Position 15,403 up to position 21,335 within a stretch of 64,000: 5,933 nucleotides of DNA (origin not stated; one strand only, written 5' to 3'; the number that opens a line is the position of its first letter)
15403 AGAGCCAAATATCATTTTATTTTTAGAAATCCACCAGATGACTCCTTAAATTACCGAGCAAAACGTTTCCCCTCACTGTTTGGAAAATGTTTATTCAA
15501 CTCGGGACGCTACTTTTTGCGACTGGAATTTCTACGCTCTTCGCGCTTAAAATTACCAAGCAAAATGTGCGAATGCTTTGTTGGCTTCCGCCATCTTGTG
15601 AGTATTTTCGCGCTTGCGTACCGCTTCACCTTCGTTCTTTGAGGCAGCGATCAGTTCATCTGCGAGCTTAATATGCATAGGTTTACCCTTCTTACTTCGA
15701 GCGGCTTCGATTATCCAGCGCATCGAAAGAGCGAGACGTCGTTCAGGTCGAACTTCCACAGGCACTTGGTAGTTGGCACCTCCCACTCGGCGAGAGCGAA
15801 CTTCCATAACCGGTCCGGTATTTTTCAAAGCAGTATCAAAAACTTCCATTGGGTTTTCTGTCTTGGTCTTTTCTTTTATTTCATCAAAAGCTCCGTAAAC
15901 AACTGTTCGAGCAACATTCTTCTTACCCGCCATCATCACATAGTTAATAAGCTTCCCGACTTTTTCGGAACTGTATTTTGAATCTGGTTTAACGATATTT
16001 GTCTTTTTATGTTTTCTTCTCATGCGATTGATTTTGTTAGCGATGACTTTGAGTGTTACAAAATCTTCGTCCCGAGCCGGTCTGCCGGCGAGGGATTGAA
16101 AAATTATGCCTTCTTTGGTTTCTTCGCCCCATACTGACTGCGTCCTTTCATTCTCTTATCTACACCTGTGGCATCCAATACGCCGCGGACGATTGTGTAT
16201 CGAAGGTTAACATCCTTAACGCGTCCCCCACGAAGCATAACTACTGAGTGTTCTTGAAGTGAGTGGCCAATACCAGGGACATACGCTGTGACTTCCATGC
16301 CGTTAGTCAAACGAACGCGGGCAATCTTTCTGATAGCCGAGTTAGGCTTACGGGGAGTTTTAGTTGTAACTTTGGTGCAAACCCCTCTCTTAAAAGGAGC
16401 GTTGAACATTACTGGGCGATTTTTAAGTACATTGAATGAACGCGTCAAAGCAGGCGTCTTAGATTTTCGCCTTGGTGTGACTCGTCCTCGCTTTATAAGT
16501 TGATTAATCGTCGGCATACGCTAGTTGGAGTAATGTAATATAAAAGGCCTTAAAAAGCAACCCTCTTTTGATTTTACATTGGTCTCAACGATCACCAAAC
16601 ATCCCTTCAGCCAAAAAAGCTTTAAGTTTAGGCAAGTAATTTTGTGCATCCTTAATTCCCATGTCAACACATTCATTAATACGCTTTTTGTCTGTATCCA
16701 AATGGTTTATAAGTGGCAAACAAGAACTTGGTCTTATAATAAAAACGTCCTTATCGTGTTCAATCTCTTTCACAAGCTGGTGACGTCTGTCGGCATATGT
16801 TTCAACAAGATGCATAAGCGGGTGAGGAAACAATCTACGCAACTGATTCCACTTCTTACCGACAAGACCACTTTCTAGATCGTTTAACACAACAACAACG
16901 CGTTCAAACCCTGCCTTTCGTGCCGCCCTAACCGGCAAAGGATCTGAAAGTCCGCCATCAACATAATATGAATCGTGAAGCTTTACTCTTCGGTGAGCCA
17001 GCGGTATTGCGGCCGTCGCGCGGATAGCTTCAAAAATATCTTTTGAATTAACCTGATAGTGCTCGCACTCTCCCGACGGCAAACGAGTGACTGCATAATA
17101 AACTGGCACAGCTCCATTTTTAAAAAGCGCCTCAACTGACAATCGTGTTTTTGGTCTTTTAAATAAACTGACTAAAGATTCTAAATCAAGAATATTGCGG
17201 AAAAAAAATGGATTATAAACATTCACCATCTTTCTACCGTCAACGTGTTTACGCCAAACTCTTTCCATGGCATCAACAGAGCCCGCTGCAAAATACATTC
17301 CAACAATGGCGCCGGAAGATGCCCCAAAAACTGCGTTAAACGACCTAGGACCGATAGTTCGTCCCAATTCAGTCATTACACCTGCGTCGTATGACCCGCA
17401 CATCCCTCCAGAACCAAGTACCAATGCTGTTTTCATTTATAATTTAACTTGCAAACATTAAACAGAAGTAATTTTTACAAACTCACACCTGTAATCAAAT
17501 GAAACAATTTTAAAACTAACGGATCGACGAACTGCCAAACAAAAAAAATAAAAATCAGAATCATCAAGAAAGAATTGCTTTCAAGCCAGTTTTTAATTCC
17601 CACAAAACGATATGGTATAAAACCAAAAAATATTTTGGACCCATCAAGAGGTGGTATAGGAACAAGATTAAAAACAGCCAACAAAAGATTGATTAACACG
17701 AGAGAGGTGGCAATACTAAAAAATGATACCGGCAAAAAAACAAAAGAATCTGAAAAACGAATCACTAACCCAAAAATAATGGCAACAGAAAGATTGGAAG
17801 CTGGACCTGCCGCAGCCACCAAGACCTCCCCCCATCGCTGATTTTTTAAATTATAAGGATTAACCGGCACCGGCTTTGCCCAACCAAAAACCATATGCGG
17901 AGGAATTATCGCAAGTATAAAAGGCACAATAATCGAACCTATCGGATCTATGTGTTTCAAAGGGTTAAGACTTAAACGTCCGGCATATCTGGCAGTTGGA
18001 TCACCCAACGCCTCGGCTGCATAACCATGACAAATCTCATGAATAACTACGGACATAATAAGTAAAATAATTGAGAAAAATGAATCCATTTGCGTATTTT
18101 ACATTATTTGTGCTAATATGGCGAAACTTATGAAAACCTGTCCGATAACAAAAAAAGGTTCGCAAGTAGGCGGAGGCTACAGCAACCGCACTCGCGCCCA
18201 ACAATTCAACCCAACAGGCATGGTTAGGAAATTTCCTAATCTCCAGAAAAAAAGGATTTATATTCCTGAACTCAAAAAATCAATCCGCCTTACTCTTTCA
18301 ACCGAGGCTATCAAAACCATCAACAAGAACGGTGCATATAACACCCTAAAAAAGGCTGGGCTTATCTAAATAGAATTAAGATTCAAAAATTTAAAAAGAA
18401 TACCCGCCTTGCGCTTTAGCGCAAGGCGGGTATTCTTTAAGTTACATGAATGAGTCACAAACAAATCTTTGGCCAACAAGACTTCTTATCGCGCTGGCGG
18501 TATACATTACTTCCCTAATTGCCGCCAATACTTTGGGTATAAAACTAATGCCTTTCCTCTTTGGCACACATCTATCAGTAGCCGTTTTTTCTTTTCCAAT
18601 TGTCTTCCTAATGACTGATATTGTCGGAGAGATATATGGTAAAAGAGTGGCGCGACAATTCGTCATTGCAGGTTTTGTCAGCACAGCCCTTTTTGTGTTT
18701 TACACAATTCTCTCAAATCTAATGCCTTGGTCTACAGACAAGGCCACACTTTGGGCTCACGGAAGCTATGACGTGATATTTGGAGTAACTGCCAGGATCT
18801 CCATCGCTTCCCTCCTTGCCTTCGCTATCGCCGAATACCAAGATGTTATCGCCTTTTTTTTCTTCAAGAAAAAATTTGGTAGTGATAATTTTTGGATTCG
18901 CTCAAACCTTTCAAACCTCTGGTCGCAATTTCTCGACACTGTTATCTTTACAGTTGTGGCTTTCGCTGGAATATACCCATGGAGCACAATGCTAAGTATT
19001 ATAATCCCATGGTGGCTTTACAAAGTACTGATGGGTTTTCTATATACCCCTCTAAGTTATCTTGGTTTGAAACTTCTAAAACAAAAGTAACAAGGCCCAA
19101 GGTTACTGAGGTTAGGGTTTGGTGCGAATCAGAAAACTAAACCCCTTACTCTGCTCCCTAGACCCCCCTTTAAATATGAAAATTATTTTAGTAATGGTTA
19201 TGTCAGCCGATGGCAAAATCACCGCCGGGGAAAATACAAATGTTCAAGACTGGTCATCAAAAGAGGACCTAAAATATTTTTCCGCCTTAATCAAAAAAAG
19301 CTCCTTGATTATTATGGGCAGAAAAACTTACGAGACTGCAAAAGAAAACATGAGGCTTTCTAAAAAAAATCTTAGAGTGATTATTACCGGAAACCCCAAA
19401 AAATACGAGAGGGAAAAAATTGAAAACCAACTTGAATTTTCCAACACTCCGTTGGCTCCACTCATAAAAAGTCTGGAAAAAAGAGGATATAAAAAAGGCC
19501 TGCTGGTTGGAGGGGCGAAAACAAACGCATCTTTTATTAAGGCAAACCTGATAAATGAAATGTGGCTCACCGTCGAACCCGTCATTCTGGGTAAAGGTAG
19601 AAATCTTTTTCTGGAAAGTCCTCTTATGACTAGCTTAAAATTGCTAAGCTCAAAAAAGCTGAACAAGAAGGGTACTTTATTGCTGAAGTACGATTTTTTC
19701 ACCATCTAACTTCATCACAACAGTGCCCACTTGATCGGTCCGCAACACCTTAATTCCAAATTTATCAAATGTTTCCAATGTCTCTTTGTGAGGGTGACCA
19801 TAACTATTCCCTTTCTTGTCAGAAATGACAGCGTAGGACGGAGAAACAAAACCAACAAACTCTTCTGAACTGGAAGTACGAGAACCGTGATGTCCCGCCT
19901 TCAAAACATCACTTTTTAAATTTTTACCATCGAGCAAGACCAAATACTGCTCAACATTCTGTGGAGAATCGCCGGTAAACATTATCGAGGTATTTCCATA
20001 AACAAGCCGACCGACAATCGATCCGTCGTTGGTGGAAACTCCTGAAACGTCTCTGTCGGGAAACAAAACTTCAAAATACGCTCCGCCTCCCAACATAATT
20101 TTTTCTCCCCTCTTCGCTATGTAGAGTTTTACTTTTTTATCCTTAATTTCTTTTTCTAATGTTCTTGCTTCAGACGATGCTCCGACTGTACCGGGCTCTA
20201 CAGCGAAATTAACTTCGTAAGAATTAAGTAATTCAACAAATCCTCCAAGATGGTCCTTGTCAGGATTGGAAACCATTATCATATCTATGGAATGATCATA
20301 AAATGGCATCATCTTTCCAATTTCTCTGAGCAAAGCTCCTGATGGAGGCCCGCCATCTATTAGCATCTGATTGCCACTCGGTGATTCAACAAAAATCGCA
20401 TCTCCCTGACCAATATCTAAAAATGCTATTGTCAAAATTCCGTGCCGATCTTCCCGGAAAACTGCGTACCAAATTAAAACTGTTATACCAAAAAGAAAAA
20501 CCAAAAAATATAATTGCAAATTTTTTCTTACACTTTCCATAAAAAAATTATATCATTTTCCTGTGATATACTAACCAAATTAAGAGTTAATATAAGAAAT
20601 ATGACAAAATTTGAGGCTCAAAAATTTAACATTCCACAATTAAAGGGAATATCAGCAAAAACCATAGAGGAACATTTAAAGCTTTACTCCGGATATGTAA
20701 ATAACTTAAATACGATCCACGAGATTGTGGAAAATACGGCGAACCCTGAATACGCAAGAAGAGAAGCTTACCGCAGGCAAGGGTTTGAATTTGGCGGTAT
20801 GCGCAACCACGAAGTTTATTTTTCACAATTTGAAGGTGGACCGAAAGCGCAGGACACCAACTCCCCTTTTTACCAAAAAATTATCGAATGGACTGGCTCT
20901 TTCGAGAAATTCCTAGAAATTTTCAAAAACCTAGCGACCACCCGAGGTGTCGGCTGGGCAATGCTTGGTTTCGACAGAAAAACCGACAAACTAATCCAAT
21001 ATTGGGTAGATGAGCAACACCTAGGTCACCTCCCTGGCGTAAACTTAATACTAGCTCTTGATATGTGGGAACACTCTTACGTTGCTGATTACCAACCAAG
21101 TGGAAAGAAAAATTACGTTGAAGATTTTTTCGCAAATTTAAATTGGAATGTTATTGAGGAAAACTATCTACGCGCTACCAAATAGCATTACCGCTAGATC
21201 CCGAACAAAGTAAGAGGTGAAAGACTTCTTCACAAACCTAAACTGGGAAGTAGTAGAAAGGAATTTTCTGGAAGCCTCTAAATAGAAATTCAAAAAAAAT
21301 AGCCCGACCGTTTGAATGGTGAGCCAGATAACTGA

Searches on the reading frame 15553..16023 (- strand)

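Call 93: search_protein_families(library=pfam, max_evalue=0.0001, proteins=[window:15553-16023:-])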
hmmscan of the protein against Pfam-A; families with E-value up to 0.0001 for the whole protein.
window:15553-16023:- (156 aa): 1 family
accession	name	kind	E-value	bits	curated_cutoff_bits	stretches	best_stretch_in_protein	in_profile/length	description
PF00177.27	Ribosomal_S7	-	4.2e-60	202.1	24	1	1-149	1-148/148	Ribosomal protein S7p/S5e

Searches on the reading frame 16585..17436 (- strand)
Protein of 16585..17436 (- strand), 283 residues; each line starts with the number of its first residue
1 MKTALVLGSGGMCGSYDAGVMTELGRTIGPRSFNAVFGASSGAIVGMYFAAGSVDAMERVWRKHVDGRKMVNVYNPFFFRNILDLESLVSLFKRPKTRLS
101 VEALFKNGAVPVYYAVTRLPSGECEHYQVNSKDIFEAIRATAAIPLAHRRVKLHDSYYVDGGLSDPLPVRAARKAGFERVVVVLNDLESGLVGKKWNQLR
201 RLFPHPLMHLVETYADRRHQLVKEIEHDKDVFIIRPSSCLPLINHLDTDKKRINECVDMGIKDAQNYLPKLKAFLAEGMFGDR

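Call 68: search_protein_families(library=pfam, max_evalue=0.001, proteins=[window:16585-17436:-])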
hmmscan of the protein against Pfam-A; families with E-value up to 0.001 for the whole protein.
window:16585-17436:- (283 aa): 2 families
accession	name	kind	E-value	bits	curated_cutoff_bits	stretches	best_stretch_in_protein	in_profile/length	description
PF01734.28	Patatin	-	1.7e-21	77.7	27.7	1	5-172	1-190/191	Patatin-like phospholipase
PF19890.4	DUF6363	-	2.5e-06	27.7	26.4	1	212-275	13-74/75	Domain of unknown function (DUF6363)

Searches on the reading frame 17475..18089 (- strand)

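Call 68: search_protein_families(library=pfam, max_evalue=0.001, proteins=[window:17475-18089:-])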
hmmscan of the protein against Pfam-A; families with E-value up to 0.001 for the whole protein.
window:17475-18089:- (204 aa): 1 family
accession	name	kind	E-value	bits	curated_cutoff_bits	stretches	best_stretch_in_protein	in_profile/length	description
PF02163.28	Peptidase_M50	-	1.3e-13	51.3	27.2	2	124-159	160-195/221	Peptidase family M50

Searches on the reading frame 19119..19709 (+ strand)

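Call 68: search_protein_families(library=pfam, max_evalue=0.001, proteins=[window:19119-19709:+])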
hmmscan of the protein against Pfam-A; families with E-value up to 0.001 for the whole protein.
window:19119-19709:+ (196 aa): 2 families
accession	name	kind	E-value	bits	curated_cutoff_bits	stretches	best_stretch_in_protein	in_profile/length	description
PF01872.23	RibD_C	-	8.4e-20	71.8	24.1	1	21-183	2-193/197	RibD C-terminal domain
PF00186.24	DHFR_1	-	1.5e-07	31.7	25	1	23-141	3-106/159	Dihydrofolate reductase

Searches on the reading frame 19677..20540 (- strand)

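Call 68: search_protein_families(library=pfam, max_evalue=0.001, proteins=[window:19677-20540:-])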
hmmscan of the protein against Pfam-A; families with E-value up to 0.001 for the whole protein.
window:19677-20540:- (287 aa): 2 families
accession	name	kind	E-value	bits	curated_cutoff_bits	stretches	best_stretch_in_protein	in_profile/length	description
PF00753.33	Lactamase_B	-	7.2e-07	29.8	22.7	1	43-239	3-192/196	Metallo-beta-lactamase superfamily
PF12706.13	Lactamase_B_2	-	0.00039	20.5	27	1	82-193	26-144/200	Beta-lactamase superfamily domain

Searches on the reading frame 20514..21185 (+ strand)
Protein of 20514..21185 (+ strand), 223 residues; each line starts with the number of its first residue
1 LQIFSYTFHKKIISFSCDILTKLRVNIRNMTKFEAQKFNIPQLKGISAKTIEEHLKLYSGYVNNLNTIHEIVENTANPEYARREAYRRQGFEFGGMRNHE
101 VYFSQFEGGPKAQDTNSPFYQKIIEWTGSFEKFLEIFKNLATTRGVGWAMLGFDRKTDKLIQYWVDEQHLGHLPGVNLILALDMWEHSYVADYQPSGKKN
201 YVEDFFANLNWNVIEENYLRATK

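Call 68: search_protein_families(library=pfam, max_evalue=0.001, proteins=[window:20514-21185:+])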
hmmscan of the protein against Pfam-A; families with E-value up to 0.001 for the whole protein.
window:20514-21185:+ (223 aa): 2 families
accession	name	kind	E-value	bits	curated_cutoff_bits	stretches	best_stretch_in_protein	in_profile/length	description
PF02777.23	Sod_Fe_C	-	1.2e-18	67.4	20.9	1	119-217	5-102/102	Iron/manganese superoxide dismutases, C-terminal domain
PF00081.27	Sod_Fe_N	-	0.00015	22.6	27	1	46-106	18-81/82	Iron/manganese superoxide dismutases, alpha-hairpin domain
